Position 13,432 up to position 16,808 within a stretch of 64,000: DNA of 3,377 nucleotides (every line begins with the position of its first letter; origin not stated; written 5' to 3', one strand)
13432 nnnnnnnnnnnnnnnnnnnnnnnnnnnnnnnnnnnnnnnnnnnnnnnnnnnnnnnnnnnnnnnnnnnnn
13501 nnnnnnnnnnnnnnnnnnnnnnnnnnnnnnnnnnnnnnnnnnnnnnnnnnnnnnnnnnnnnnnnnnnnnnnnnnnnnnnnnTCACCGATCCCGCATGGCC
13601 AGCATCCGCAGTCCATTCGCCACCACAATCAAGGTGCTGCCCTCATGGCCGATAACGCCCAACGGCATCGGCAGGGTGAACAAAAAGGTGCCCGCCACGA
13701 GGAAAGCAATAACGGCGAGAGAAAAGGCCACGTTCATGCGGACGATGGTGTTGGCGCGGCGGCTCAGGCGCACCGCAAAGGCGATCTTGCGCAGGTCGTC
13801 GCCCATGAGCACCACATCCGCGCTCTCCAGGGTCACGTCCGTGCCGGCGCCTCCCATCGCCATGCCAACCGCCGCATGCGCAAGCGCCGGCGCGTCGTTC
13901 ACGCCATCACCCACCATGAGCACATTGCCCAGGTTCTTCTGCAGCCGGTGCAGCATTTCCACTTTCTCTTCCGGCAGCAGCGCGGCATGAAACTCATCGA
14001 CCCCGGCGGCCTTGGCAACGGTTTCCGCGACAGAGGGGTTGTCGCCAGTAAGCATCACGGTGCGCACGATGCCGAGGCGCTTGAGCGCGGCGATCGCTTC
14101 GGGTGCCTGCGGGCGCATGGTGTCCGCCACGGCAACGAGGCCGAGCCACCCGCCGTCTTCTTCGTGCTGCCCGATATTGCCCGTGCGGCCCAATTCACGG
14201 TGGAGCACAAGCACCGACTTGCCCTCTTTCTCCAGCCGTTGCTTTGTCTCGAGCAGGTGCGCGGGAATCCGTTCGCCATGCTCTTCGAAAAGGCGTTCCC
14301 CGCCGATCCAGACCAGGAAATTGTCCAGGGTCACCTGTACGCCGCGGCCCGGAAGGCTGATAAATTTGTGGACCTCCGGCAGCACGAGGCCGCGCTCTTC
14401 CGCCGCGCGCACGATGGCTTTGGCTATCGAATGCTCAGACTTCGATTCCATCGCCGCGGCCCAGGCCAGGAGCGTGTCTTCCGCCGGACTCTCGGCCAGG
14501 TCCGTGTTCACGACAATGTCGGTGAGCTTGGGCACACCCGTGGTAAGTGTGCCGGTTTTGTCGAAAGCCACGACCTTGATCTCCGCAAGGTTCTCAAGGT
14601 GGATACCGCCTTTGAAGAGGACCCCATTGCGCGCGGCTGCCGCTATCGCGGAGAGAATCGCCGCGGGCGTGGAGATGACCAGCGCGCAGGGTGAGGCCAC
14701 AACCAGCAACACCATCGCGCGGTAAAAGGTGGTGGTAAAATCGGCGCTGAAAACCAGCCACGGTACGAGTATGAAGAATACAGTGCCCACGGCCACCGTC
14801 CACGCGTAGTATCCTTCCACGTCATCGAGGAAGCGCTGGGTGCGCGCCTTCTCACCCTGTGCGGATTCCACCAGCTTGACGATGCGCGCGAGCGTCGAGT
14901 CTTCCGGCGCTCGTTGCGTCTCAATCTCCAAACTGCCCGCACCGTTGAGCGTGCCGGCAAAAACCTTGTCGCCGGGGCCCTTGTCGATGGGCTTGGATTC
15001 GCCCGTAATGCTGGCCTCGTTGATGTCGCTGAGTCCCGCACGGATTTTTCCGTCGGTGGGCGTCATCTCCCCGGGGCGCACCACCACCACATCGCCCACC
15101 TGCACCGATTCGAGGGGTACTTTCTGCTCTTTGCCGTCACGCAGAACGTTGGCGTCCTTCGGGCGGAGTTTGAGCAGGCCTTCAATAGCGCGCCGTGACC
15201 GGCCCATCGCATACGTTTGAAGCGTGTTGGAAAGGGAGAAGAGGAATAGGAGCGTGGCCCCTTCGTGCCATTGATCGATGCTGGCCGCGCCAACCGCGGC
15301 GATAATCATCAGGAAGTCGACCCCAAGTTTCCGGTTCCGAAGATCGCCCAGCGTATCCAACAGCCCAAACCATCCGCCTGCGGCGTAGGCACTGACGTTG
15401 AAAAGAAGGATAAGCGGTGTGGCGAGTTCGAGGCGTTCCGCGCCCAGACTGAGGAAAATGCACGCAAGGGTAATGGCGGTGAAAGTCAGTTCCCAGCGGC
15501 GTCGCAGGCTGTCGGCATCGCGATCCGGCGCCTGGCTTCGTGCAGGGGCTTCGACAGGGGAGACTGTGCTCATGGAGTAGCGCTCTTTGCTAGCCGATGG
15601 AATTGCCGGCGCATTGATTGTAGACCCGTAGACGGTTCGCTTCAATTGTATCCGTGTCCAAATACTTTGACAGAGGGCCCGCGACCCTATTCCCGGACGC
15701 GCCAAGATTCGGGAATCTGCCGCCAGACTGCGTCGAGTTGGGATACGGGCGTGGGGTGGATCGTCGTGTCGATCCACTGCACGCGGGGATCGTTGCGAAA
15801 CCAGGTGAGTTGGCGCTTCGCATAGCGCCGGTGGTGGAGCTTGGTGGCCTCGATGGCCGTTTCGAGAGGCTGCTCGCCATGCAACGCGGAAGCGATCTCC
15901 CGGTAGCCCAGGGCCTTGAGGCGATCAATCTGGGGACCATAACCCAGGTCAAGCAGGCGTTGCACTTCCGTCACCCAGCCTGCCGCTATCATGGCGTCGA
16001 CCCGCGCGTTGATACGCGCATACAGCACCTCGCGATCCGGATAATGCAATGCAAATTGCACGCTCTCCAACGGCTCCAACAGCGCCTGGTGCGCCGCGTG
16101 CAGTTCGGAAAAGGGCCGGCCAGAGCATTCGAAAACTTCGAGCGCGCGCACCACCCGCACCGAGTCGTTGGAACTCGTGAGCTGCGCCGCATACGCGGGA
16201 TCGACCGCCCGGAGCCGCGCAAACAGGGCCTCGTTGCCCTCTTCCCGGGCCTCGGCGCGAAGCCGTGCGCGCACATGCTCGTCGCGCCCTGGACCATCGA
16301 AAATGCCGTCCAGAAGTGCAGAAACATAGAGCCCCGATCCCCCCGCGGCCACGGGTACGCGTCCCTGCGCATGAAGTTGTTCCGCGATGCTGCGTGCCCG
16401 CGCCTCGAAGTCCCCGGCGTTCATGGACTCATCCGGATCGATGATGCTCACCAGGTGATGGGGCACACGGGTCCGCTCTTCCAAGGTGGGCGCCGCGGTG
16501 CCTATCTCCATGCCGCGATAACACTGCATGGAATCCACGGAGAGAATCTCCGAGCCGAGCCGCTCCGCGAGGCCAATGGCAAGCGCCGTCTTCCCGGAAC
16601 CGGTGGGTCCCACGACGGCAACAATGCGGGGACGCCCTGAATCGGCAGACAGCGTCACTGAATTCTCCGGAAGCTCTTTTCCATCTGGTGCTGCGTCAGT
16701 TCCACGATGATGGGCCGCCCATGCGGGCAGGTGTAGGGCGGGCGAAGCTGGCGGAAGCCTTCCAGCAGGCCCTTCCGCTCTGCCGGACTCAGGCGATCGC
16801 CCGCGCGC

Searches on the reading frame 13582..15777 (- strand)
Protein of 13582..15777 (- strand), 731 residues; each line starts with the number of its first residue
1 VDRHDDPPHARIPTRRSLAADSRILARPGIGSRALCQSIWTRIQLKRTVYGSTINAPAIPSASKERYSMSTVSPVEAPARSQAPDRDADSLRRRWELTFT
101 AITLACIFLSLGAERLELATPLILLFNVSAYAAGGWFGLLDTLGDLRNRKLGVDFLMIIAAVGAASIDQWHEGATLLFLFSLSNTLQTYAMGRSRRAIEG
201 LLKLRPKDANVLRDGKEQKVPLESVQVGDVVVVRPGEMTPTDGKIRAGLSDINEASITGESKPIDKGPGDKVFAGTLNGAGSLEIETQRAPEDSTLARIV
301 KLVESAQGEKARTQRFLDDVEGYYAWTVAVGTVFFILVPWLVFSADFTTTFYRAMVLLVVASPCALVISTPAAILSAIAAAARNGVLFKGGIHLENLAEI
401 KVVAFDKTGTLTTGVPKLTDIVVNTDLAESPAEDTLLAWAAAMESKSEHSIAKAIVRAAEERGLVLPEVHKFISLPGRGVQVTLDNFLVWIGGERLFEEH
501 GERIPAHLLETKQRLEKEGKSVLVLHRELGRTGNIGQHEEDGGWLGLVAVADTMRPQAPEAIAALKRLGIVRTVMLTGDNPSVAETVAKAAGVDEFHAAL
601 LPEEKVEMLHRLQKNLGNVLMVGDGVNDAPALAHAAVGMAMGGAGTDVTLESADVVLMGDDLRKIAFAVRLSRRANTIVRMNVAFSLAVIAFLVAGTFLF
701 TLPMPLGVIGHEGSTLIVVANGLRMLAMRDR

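Call 3: search_protein_families(library=pfam, proteins=[window:13582-15777:-], max_evalue=0.01)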
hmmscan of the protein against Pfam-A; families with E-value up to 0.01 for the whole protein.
window:13582-15777:- (731 aa): 4 families
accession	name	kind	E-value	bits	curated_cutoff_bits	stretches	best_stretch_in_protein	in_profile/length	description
PF00122.25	E1-E2_ATPase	-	7.5e-51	172.7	28.1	1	204-384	2-181/181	E1-E2 ATPase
PF00702.32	Hydrolase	-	2.8e-34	119.6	26.4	1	400-635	1-190/191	haloacid dehalogenase-like hydrolase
PF12710.13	HAD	-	8.6e-05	23.5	27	1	551-632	83-188/189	haloacid dehalogenase-like hydrolase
PF08282.18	Hydrolase_3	-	0.0016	18.7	20.9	1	608-649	195-236/255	haloacid dehalogenase-like hydrolase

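Call 9: search_protein_families(library=ncbifam, proteins=[window:13582-15777:-], max_evalue=0.001)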
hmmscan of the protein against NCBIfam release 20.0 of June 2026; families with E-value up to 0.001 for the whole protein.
window:13582-15777:- (731 aa): 22 families
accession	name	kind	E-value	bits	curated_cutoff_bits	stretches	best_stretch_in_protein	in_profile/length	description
TIGR01525.1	ATPase-IB_hvy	subfamily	1.6e-180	601.7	346.25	1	153-724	1-559/560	heavy metal translocating P-type ATPase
TIGR01512.1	ATPase-IB2_Cd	subfamily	3.4e-160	534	313.5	2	153-464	1-288/494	cadmium family heavy metal-translocating P-type ATPase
NF008262.1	PRK11033.1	equivalog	1.4e-141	473.4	1005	1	152-728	177-730/731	zinc/cadmium/mercury/lead-transporting ATPase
NF033775.1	P_type_ZntA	exception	9.3e-124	414.3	1240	1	152-728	182-731/732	Zn(II)/Cd(II)/Pb(II) translocating P-type ATPase ZntA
TIGR01511.1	ATPase-IB1_Cu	subfamily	5e-114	382.1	397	2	170-463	43-316/542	copper-translocating P-type ATPase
NF007952.0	PRK10671.1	equivalog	4.9e-94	316.1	1316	1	174-701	294-802/838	copper-exporting P-type ATPase CopA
TIGR01494.1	ATPase_P-type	subfamily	2.7e-76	256.9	62.3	2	176-460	2-276/478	HAD-IC family P-type ATPase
TIGR01647.1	ATPase-IIIA_H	equivalog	3.8e-57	194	615.5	2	154-594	39-482/755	plasma-membrane proton-efflux P-type ATPase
TIGR01497.1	kdpB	equivalog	1.3e-49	168.9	527.9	1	178-675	75-566/675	potassium-transporting ATPase subunit KdpB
NF010609.0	PRK14010.1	equivalog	5.9e-42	143.7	1323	1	183-675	79-561/673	K(+)-transporting ATPase subunit B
TIGR01517.1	ATPase-IIB_Ca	equivalog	1.8e-36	125.7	507.05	3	602-698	613-708/882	calcium-translocating P-type ATPase, PMCA-type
TIGR01522.1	ATPase-IIA2_Ca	equivalog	3e-35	121.2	798.3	2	601-706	572-680/854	calcium-transporting P-type ATPase, PMR1-type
TIGR01106.1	ATPase-IIC_X-K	subfamily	1.5e-27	95.9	946.1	2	602-709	669-779/997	Na,H/K antiporter P-type ATPase subunit alpha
TIGR01657.1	P-ATPase-V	hypoth_equivalog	2e-27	95.2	618.25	3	171-267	194-291/1055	ATP13A2 family polyamine export P-type ATPase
TIGR01116.1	ATPase-IIA1_Ca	equivalog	2.6e-27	95.3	703.4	2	537-673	450-599/799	calcium-translocating P-type ATPase, SERCA-type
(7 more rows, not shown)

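Call 11: find_encoding_contigs(protein=window:13582-15777:-, flank=10000, max_places=6)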
Protein window:13582-15777:- (731 aa): no gene with exactly this product is on record in the collection.

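Call 12: find_related_loci(query=window:13582-15777:-, collection=genome_contigs, flank=10000)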
Query window:13582-15777:- (731 aa) in genome_contigs; peptide patterns used: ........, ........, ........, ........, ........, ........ (x = any residue, [..] = any of these).
600 stretches matched a pattern (row limit reached: there are more); 599 encode a relative of the query (tblastn E <= 1e-3); the best 80 are kept; 80 distinct loci.
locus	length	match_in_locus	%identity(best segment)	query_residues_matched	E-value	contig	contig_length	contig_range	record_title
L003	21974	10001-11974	53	66-723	0e+0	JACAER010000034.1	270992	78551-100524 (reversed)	MAG: Chloroflexota bacterium isolate L.E.CH.6 k119_1856960, whole genome shotgun sequence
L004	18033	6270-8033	55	124-729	0e+0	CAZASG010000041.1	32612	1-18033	MAG TPA_asm: uncultured Anaerolineaceae bacterium isolate SRP167671_co2_272 genome assembly, contig: NODE_1783_length_32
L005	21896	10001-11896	51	92-730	0e+0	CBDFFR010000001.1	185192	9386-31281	MAG: Aggregatilineales bacterium isolate 104f95c2-cf72-426b-bb91-f208241fe8be genome assembly, contig: contig_1, whole g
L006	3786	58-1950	49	93-730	0e+0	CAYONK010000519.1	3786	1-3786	MAG TPA_asm: uncultured Ardenticatenaceae bacterium isolate SRP304446_co1_142 genome assembly, contig: NODE_16533_length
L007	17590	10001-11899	46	80-726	2e-173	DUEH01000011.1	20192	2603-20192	MAG TPA_asm: Chloroflexi bacterium isolate G576 Contig11, whole genome shotgun sequence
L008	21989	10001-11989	46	64-729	2e-170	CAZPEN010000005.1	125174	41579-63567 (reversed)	MAG TPA_asm: uncultured Chthoniobacter sp. isolate binchicken_co322_17 genome assembly, contig: NODE_246_length_125174_c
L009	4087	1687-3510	49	93-719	2e-176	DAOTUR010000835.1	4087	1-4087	MAG TPA_asm: Anaerolineae bacterium isolate F20_76 k119_2321227, whole genome shotgun sequence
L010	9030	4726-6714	45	60-726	2e-169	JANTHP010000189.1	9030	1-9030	MAG: Anaerolineae bacterium isolate bin30017 c_000000001316, whole genome shotgun sequence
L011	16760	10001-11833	48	103-726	4e-164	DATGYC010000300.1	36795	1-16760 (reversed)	MAG TPA_asm: Symbiobacteriaceae bacterium isolate SMAG_U10625 k141_17792, whole genome shotgun sequence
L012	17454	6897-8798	46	86-727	1e-162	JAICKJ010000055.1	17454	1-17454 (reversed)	MAG: Thermomicrobiales bacterium isolate GZL_HY_2_bin.49 k141_302961_length_17454_cov_13.4313, whole genome shotgun sequ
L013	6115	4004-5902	48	92-722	8e-160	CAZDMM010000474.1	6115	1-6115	MAG TPA_asm: uncultured Caldilineaceae bacterium isolate binchicken_co130_5 genome assembly, contig: NODE_7899_length_61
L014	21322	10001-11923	43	91-729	7e-158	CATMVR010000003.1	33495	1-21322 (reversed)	MAG: uncultured Persicitalea sp. isolate SRR3960581_bin.6_MetaWRAP_v1.3_MAG genome assembly, contig: ERZ505222.213, whol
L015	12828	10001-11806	45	128-730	2e-152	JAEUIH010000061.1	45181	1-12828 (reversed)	MAG: Planctomyces sp. isolate new MAG-38 NODE_61_length_45181_cov_8.938431, whole genome shotgun sequence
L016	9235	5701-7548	42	104-726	1e-150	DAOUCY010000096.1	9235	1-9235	MAG TPA_asm: Anaerolineae bacterium isolate H89_877 115724, whole genome shotgun sequence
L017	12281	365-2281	41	93-729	3e-150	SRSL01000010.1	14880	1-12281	Christiangramia bathymodioli strain BOM4 scaffold_9, whole genome shotgun sequence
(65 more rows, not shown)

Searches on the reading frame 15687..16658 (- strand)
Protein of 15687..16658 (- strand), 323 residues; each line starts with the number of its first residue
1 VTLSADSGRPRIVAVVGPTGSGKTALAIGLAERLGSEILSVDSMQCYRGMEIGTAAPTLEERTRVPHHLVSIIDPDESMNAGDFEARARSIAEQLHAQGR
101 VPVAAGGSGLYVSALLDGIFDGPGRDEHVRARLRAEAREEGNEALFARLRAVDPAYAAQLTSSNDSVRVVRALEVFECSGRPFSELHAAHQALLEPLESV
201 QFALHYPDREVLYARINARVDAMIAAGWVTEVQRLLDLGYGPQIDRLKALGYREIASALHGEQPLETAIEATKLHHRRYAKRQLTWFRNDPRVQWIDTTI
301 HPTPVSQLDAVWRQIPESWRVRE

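Call 15: find_homologous_proteins(query=window:15687-16658:-, max_evalue=1e-20)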
Query window:15687-16658:- (323 aa): 7892 proteins with E <= 1e-20 among 8000 candidates; the best 120 are listed.
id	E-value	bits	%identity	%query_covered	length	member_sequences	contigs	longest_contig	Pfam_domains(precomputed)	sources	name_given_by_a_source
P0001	6.3e-209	711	100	99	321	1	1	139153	PF01745.23,PF01715.24,PF13191.13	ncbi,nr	ncbi:MAG: tRNA (adenosine(37)-N6)-dimethylallyltransferase MiaA [Candidatus Hydrogenedentes bacteriu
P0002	3.4e-118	413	66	90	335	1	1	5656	PF01745.23,PF01715.24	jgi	-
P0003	4.8e-117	409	65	89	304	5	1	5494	PF01745.23,PF01715.24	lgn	-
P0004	1.2e-116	408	66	88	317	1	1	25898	PF01745.23,PF01715.24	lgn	-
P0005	1.9e-116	407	63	93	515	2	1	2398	PF12867.13,PF01715.24,PF07609.17,PF04978.18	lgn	-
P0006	8.0e-116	405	67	88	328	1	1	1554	PF01745.23,PF01715.24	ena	-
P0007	9.6e-116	405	65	90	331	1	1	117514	PF01745.23,PF01715.24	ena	-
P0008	2.1e-115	404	65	91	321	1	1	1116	PF01745.23,PF01715.24,PF13671.13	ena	-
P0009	2.4e-115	403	64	90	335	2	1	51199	PF01745.23,PF01715.24,PF13671.13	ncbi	-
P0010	3.9e-115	403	62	92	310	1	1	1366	PF01745.23,PF01715.24,PF13671.13,PF13401.13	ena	-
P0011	4.1e-115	403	63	93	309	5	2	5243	PF01745.23,PF01715.24,PF13671.13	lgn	-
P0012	4.9e-115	402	65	88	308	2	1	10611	PF01745.23,PF01715.24,PF13671.13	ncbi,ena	-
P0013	6.6e-115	402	61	95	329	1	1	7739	PF01745.23,PF01715.24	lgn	-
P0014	7.1e-115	402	65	88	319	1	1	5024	PF01745.23,PF01715.24,PF13671.13,PF13238.13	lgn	-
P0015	7.2e-115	402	61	93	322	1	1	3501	PF01745.23,PF01715.24,PF13671.13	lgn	-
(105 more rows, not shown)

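Call 16: find_encoding_contigs(protein=P0007, flank=10000, max_places=2)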
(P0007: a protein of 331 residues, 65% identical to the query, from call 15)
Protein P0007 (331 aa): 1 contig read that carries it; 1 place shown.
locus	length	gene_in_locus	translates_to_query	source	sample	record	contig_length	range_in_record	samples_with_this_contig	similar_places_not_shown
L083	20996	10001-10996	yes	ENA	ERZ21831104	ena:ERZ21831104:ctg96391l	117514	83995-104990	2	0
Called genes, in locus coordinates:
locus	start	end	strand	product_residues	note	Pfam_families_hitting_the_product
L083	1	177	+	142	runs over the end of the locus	PF01842:ACT (weak)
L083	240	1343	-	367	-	PF13088:BNR_2, PF02012:BNR (faint)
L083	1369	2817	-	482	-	PF01261:AP_endonuc_2, PF06439:3keto-disac_hyd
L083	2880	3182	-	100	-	-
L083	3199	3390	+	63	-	-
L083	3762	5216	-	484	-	PF00884:Sulfatase, PF01663:Phosphodiest (weak), PF16347:SGSH_C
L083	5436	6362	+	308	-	PF00072:Response_reg, PF00990:GGDEF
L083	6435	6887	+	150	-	-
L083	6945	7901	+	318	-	PF05448:AXE1, PF12146:Hydrolase_4 (faint), PF00326:Peptidase_S9, PF12740:PETase (faint)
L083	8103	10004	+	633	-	PF02518:HATPase_c (weak), PF13589:HATPase_c_3, PF01119:DNA_mis_repair, PF08676:MutL_C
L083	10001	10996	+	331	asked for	PF01745:IPT, PF01715:IPPT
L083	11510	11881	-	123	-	-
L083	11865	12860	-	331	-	-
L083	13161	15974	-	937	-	PF17132:Glyco_hydro_106, PF22666:Glyco_hydro_2_N2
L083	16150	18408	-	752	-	PF12971:NAGLU_N, PF05089:NAGLU, PF12972:NAGLU_C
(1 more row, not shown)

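Call 17: find_encoding_contigs(protein=P0004, flank=10000, max_places=2)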
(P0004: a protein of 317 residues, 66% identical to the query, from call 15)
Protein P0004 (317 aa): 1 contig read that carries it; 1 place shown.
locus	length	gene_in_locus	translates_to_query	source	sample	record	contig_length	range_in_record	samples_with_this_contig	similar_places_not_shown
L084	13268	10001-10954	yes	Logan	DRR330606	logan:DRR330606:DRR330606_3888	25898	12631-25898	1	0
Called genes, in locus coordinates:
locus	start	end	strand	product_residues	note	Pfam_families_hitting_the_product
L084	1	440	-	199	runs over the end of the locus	PF25087:GMPPB_C (faint), PF25084:LbH_EIF2B (faint), PF00132:Hexapep, PF14602:Hexapep_2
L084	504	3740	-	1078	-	PF00873:ACR_tran, PF03176:MMPL (weak)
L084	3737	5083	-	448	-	PF25917:BSH_RND (weak), PF25973:BSH_CzcB (faint)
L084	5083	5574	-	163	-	PF22381:Staph_reg_Sar_Rot (weak), PF01047:MarR, PF12802:MarR_2, PF13412:HTH_24 (faint), PF13463:HTH_27, PF01325:Fe_dep_repress (weak)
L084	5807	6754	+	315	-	PF00583:Acetyltransf_1, PF13673:Acetyltransf_10, PF13508:Acetyltransf_7, PF08445:FR47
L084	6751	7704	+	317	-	-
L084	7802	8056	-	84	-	-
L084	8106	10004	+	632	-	PF02518:HATPase_c (weak), PF13589:HATPase_c_3, PF01119:DNA_mis_repair, PF08676:MutL_C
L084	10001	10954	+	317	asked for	PF01745:IPT, PF01715:IPPT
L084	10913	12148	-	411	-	PF07690:MFS_1, PF03137:OATP (weak)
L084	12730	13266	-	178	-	?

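Call 18: find_encoding_contigs(protein=P0009, flank=10000, max_places=2)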
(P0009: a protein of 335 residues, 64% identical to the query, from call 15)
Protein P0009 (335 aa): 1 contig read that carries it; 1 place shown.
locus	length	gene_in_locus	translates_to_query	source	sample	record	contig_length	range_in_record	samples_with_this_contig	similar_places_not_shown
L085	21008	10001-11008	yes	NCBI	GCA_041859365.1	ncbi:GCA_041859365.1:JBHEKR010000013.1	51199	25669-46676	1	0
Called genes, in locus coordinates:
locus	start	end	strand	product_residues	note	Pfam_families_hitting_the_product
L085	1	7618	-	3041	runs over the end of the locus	PF00501:AMP-binding, PF00550:PP-binding, PF00668:Condensation, PF00501:AMP-binding, PF13193:AMP-binding_C, PF00550:PP-binding, PF00668:Condensation, PF00501:AMP-binding, +3 more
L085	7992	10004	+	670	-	PF02518:HATPase_c, PF13589:HATPase_c_3, PF01119:DNA_mis_repair, PF08676:MutL_C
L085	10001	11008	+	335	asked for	PF01745:IPT (weak), PF13671:AAA_33 (faint), PF01715:IPPT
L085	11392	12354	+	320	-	-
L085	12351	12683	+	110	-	PF04237:YjbR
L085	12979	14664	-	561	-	PF01075:Glyco_transf_9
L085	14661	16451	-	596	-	PF13524:Glyco_trans_1_2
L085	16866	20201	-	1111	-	PF00534:Glycos_transf_1, PF13524:Glyco_trans_1_2, PF13692:Glyco_trans_1_4, PF00534:Glycos_transf_1, PF13524:Glyco_trans_1_2, PF13692:Glyco_trans_1_4, PF07021:MetW, PF08241:Methyltransf_11, +7 more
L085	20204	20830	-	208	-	PF26154:DUF8042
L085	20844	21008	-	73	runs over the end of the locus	PF02599:CsrA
